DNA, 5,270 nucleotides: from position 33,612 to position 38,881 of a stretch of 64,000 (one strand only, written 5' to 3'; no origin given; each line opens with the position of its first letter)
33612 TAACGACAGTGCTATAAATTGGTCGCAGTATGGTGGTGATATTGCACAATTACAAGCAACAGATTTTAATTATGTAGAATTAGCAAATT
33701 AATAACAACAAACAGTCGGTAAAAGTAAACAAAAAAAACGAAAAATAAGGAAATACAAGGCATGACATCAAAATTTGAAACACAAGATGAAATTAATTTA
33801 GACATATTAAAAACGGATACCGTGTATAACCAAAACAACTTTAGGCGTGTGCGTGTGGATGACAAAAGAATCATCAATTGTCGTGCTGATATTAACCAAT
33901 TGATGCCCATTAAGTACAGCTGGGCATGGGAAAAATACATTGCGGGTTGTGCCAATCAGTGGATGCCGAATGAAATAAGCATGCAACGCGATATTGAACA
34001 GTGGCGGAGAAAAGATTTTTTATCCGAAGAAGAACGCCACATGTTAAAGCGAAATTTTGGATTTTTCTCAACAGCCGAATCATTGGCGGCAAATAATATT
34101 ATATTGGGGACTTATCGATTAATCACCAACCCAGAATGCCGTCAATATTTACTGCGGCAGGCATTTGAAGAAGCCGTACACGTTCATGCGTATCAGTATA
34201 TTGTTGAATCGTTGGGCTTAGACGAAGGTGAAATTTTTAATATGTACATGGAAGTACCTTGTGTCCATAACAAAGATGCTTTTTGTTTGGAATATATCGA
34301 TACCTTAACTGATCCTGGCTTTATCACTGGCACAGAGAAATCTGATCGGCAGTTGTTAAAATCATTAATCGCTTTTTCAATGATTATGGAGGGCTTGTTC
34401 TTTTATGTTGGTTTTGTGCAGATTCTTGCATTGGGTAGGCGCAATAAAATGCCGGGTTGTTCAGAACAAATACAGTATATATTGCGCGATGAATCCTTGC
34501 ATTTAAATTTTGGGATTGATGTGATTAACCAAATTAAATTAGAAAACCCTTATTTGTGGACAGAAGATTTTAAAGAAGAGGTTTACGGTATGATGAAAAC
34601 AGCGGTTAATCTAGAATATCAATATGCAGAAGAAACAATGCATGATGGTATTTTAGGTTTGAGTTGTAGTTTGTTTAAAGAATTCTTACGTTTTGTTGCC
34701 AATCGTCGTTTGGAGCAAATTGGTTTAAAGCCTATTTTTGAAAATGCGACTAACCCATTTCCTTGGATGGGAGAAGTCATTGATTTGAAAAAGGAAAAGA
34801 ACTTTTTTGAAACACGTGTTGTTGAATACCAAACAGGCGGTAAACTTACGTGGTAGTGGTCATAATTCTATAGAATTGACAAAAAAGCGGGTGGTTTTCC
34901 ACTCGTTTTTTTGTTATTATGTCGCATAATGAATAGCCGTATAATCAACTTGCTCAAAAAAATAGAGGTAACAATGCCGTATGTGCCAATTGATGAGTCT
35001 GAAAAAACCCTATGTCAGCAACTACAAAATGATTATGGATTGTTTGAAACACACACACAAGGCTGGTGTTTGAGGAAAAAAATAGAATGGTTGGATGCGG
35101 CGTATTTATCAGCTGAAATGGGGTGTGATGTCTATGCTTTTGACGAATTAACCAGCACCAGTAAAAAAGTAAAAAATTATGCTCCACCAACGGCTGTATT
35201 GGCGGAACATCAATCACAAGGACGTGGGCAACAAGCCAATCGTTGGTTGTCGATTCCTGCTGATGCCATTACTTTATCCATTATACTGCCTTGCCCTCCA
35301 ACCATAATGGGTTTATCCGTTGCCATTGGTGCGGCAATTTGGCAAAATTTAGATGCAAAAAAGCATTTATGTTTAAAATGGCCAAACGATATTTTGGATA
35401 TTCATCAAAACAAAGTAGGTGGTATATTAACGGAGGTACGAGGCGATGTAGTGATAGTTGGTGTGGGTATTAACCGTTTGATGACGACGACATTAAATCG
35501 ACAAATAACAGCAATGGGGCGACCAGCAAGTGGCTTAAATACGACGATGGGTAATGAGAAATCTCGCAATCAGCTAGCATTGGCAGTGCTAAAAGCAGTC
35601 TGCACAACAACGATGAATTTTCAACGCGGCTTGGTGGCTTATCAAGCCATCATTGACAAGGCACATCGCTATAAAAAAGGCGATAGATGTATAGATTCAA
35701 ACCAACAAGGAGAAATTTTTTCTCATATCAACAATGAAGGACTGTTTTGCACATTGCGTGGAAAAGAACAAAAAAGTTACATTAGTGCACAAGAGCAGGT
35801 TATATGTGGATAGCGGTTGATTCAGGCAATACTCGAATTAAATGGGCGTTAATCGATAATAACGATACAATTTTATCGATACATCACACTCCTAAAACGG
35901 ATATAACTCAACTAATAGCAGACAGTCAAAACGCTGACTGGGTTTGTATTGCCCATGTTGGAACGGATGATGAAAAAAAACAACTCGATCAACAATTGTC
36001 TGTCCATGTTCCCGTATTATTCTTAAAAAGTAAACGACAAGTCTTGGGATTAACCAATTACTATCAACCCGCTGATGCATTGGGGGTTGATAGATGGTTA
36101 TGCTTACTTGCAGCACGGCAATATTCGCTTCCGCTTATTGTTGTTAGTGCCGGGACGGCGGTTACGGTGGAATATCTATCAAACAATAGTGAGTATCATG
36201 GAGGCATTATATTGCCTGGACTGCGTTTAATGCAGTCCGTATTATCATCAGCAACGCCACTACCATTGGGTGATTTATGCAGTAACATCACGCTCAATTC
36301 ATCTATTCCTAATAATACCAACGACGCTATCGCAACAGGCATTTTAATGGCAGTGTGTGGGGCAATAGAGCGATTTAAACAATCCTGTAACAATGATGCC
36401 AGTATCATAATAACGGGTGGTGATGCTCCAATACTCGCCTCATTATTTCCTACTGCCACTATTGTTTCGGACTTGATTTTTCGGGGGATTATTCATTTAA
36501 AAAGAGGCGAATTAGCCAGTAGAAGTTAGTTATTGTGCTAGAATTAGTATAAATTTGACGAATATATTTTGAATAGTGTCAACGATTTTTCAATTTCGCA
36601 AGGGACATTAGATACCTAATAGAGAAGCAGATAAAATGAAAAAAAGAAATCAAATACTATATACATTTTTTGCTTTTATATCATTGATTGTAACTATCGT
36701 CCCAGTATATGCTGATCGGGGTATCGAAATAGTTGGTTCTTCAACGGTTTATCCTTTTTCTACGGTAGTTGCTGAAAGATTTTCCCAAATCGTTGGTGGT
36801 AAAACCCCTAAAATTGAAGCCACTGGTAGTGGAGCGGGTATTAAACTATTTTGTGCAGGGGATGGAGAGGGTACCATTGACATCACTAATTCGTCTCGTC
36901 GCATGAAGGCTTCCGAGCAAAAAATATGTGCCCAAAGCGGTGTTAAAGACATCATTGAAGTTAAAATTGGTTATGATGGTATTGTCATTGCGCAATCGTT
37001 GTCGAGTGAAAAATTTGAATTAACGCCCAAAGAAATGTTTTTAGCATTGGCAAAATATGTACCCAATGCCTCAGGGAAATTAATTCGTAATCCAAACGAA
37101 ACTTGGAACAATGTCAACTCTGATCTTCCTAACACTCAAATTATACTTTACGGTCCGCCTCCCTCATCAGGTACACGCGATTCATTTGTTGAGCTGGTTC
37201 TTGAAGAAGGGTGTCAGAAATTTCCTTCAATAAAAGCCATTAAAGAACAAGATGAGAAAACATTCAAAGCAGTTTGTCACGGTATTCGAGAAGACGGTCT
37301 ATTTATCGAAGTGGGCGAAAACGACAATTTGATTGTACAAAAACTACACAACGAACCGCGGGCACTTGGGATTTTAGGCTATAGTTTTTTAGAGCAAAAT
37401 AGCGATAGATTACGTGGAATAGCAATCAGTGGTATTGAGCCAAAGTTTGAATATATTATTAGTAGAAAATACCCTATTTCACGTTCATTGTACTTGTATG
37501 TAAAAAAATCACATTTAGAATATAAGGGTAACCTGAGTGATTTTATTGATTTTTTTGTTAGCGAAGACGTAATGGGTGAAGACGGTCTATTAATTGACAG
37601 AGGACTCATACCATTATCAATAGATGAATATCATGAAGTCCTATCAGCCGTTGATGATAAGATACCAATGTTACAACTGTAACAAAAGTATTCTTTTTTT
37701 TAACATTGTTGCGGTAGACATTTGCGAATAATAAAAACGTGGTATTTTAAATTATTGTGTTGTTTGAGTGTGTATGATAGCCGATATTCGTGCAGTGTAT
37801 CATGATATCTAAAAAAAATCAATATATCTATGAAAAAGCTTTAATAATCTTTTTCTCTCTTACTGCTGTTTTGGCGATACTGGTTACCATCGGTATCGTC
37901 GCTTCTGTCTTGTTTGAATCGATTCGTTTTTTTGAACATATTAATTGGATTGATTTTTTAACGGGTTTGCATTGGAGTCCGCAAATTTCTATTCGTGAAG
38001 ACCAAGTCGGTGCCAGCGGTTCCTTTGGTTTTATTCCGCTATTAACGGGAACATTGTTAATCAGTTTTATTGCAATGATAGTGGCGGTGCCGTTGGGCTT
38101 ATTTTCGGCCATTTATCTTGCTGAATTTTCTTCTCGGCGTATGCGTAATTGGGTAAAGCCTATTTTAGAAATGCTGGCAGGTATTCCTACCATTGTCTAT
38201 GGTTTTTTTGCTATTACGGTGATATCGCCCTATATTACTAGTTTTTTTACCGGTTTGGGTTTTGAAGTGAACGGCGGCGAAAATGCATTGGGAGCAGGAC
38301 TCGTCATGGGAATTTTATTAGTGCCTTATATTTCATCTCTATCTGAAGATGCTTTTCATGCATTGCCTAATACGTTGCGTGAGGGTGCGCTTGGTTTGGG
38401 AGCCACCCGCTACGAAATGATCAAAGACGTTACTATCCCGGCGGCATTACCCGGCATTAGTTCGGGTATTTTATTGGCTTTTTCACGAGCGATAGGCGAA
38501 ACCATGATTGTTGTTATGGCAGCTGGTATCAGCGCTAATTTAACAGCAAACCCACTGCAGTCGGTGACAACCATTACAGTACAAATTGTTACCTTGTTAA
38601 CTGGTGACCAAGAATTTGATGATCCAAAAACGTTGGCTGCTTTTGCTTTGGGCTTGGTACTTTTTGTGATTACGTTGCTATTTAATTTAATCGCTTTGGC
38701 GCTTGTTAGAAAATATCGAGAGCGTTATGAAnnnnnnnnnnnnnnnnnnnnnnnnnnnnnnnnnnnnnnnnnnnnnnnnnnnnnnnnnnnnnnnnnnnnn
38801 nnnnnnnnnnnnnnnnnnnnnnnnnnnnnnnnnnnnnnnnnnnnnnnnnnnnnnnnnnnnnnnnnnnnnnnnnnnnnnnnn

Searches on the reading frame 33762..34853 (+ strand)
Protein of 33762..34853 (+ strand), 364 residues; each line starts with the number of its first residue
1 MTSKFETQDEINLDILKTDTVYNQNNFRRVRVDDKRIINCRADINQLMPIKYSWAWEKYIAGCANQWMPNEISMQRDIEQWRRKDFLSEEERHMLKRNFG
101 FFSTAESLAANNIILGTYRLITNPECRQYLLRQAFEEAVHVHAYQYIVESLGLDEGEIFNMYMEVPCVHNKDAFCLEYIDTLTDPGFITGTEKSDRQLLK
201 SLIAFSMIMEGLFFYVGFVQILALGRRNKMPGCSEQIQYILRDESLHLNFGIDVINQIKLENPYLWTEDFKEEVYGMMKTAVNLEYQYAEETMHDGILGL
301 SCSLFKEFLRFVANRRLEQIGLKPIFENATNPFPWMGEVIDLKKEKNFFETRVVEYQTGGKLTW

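Call 4: search_protein_families(library=pfam, proteins=[window:33762-34853:+], max_evalue=0.01)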
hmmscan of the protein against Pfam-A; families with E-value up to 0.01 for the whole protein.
window:33762-34853:+ (364 aa): 1 family
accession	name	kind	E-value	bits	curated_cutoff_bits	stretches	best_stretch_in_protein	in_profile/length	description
PF00268.27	Ribonuc_red_sm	-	2.7e-89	299.7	33.6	1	45-332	2-281/281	Ribonucleotide reductase, small chain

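Call 13: find_related_loci(query=window:33762-34853:+, collection=genome_contigs, flank=10000)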
Query window:33762-34853:+ (364 aa) in genome_contigs; peptide patterns used: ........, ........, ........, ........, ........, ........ (x = any residue, [..] = any of these).
600 stretches matched a pattern (row limit reached: there are more); 592 encode a relative of the query (tblastn E <= 1e-3); the best 80 are kept; 80 distinct loci.
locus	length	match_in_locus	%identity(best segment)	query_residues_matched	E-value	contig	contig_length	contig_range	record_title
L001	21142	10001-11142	71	29-364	3e-172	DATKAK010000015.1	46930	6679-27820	MAG TPA_asm: Gallionella sp. isolate SMAG_U15203 k141_381927, whole genome shotgun sequence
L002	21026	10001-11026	70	23-364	3e-172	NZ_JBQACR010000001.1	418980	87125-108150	Pelomicrobium sp. G1 NODE_1_length_418980_cov_282.378231, whole genome shotgun sequence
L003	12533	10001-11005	71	29-364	3e-171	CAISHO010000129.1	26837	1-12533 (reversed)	MAG: uncultured Nitrosomonadales bacterium isolate MJ4_bin-307 genome assembly, contig: bin-307:129/151, whole genome sh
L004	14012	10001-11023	70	24-364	3e-171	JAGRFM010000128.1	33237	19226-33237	MAG: Nitrosomonas sp. isolate HKST-UBA151 k127_1594849, whole genome shotgun sequence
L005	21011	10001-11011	70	28-364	5e-171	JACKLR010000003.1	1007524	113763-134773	MAG: Burkholderiales bacterium isolate HK-STAS-PROT-97 HK-STAS-PROT-97_3, whole genome shotgun sequence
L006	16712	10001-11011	71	28-364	5e-171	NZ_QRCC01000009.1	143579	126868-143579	Nitrosomonas sp. HPC101 HPC101_contig000009, whole genome shotgun sequence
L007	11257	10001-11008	71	29-364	7e-171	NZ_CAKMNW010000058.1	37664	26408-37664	Candidatus Nitrotoga sp. M5, whole genome shotgun sequence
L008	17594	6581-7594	71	27-364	1e-170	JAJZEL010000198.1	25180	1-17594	MAG: Proteobacteria bacterium isolate LL2.bin24 NODE_1795_length_25180_cov_1.16238, whole genome shotgun sequence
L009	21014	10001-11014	70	27-364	2e-170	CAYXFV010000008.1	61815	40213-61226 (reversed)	MAG TPA_asm: uncultured Nitrosomonas sp. isolate SRP344714_co2_338 genome assembly, contig: NODE_1087_length_61815_cov_9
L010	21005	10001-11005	71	29-364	9e-171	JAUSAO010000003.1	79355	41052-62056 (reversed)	MAG: Gallionella sp. isolate E6_maxbin.073_sub E6_k141_425636, whole genome shotgun sequence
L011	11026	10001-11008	70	29-364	1e-169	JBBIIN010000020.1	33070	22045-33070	MAG: Gallionellaceae bacterium isolate CYS170214_bin_14 NODE_299_length_33070_cov_22.052855, whole genome shotgun sequen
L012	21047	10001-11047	68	16-364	1e-169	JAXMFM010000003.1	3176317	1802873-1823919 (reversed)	MAG: Burkholderiales bacterium isolate STL-PRO87 C3.168.fa-3, whole genome shotgun sequence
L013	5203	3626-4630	70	29-364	1e-172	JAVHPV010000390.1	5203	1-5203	MAG: Gallionella sp. isolate WB_51_490 NODE_9337_length_5203_cov_278.187451, whole genome shotgun sequence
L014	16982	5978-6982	71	29-364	2e-169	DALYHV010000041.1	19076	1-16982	MAG TPA_asm: Gallionella sp. isolate CTOTU46574 NODE_159_length_19076_cov_68.370170, whole genome shotgun sequence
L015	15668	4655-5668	71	27-364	2e-169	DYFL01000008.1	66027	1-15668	MAG TPA_asm: Hydrogenophilus sp. isolate BE2011_2_70_212 Afr_mines_BE2011_172_length_66027_cov_83_054841, whole genome s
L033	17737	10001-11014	70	27-364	9e-168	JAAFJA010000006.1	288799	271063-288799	MAG: Betaproteobacteria bacterium isolate bin22.maxbin.ball.038 WN_Betaproteobacteria_1_scaffold_6, whole genome shotgun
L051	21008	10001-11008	70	29-364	4e-166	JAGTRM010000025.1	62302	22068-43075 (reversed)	MAG: Proteobacteria bacterium isolate CTSoil_114 scaffold_129, whole genome shotgun sequence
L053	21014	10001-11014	69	27-364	4e-166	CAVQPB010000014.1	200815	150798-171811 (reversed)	MAG: uncultured proteobacterium isolate MFD04651.bin.1.182 genome assembly, contig: contig_17231, whole genome shotgun s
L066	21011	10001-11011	68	28-364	8e-166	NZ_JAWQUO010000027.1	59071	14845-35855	Iodobacter sp. CM08 contig27, whole genome shotgun sequence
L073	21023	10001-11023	68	24-364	4e-169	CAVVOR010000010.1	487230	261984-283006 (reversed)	MAG: uncultured beta proteobacterium isolate MFD05521.bin.1.1 genome assembly, contig: contig_97696, whole genome shotgu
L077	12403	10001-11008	68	29-364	5e-165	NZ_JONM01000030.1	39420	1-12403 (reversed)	Andreprevotia chitinilytica DSM 18519 BR41DRAFT_scaffold00028.28_C, whole genome shotgun sequence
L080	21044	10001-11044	68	17-364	9e-165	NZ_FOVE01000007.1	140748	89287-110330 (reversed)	Formivibrio citricus strain DSM 6150, whole genome shotgun sequence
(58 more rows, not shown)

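Call 61: search_protein_families(library=pfam, proteins=[L066:7702-8775:+, L066:9281-9895:+, L077:8104-9117:+, L051:8238-9311:+, L080:7952-9100:+, L033:8055-8738:+, L073:8586-9128:+, L053:8681-9373:+], max_evalue=0.001)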
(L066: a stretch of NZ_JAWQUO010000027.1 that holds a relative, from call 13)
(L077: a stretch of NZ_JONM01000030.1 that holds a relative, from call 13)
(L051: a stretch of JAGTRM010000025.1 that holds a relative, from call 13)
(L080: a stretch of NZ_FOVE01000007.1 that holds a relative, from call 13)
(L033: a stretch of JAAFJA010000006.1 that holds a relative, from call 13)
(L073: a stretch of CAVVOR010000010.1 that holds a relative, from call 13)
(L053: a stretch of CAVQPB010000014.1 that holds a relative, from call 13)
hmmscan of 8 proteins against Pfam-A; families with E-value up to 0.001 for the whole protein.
L066:7702-8775:+ (358 aa): 1 family
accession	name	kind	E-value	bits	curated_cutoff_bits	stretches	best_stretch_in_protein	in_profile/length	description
PF00962.28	A_deaminase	-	1.8e-85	287.4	27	1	32-350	1-327/330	Adenosine deaminase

L066:9281-9895:+ (205 aa): 0 families

L077:8104-9117:+ (338 aa): 2 families
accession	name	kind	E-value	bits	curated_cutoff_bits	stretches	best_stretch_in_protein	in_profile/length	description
PF00962.28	A_deaminase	-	9.5e-93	311.3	27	1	14-333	1-328/330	Adenosine deaminase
PF19326.5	AMP_deaminase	-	9.8e-06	24.6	27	1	198-329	456-586/630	AMP deaminase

L051:8238-9311:+ (358 aa): 2 families
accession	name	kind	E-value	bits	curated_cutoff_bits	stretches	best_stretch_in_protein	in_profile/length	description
PF00962.28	A_deaminase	-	1.6e-92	310.5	27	1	26-344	1-327/330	Adenosine deaminase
PF19326.5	AMP_deaminase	-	2.5e-06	26.6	27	1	210-340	456-585/630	AMP deaminase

L080:7952-9100:+ (383 aa): 2 families
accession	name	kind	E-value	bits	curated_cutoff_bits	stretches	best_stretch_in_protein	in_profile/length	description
PF00962.28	A_deaminase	-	2.4e-89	300.1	27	1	51-370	1-328/330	Adenosine deaminase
PF19326.5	AMP_deaminase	-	1.1e-07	31.1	27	1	235-365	456-585/630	AMP deaminase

L033:8055-8738:+ (228 aa): 2 families
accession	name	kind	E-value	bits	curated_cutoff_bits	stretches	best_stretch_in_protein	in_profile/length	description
PF01476.26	LysM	-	5.3e-11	42.7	20.9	1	178-226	1-43/43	LysM domain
PF04972.22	BON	-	4.6e-05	24.1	27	1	109-168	9-67/69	BON domain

L073:8586-9128:+ (181 aa): 2 families
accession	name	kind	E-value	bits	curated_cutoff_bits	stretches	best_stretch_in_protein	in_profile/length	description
PF01476.26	LysM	-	2.1e-12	47.2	20.9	1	131-179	1-43/43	LysM domain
PF04972.22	BON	-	1.9e-06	28.5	27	1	69-122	17-68/69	BON domain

L053:8681-9373:+ (231 aa): 2 families
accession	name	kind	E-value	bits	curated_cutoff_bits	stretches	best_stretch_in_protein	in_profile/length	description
PF01476.26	LysM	-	2.2e-10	40.7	20.9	1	181-229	1-43/43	LysM domain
PF04972.22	BON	-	7.9e-07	29.7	27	1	109-171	6-67/69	BON domain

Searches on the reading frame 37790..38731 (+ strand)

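Call 73: search_protein_families(library=pfam, proteins=[window:37790-38731:+], max_evalue=0.00001)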
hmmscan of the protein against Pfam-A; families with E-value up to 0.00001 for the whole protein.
window:37790-38731:+ (314 aa): 1 family
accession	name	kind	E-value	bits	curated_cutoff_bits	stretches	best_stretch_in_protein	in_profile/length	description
PF00528.27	BPD_transp_1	-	3e-17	63.4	26.4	1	100-310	2-183/184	Binding-protein-dependent transport system inner membrane component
